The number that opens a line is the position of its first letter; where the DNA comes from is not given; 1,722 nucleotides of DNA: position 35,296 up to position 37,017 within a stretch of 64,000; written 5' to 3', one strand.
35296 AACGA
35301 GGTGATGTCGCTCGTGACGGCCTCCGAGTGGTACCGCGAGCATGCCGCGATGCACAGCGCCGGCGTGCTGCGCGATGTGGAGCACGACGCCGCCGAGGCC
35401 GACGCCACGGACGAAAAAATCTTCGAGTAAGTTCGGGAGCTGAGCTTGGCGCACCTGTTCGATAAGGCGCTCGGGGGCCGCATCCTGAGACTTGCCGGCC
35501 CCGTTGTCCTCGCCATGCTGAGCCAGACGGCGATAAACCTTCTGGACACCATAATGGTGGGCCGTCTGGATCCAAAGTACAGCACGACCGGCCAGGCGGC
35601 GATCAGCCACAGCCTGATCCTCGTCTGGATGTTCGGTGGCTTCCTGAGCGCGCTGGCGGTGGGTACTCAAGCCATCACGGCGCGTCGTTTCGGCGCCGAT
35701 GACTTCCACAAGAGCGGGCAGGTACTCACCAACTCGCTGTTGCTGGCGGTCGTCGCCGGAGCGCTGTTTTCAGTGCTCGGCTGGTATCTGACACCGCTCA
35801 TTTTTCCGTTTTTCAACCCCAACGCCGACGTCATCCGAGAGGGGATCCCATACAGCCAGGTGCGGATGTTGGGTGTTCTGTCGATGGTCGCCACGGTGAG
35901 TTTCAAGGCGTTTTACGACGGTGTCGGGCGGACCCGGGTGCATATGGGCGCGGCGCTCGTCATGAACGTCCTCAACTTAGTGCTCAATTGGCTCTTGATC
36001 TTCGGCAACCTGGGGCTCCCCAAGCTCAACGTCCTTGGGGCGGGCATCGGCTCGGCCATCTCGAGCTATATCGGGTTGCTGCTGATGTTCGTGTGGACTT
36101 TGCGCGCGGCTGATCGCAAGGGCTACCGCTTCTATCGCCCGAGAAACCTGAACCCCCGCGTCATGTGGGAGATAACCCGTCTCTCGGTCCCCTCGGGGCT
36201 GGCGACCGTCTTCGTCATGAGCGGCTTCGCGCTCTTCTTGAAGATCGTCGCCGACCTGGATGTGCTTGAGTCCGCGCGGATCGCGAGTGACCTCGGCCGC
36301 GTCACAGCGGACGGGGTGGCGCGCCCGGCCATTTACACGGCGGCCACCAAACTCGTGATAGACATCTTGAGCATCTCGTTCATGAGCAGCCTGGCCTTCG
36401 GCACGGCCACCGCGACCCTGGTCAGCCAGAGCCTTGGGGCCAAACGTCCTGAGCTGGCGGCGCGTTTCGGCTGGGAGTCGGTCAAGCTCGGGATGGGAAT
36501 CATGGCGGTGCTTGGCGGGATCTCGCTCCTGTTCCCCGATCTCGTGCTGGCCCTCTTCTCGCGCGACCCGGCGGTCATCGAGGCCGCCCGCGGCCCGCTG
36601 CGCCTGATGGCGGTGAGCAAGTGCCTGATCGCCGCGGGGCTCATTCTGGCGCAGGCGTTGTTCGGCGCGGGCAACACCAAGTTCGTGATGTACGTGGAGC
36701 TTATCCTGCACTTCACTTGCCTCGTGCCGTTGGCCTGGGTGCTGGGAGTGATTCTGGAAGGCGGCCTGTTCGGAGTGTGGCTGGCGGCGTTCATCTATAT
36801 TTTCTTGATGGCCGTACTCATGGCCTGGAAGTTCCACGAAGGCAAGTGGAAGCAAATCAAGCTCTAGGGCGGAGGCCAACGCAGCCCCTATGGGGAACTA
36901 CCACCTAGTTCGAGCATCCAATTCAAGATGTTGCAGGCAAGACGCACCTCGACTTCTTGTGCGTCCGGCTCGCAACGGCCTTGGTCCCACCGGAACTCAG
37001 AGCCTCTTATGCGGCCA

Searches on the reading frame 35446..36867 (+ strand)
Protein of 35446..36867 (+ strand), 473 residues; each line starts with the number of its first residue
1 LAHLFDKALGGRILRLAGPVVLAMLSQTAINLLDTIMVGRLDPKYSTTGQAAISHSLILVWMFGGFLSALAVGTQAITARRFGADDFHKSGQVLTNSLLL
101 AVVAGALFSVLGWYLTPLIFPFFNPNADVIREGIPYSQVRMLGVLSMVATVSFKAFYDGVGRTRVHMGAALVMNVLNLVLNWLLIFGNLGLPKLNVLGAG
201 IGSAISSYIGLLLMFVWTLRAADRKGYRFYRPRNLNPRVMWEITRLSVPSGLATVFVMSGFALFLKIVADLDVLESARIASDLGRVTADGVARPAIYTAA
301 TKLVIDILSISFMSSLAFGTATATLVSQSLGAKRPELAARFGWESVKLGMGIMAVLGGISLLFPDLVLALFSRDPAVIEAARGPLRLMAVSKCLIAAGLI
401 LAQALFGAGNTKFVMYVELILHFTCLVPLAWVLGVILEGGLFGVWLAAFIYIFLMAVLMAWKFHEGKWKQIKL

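Call 72: search_protein_families(library=pfam, proteins=[window:35446-36867:+])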
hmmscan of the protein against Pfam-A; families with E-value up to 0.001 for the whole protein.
window:35446-36867:+ (473 aa): 1 family
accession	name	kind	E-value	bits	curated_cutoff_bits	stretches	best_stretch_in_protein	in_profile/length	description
PF01554.23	MatE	-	7.2e-43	146.5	24.9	2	19-183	1-161/161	MatE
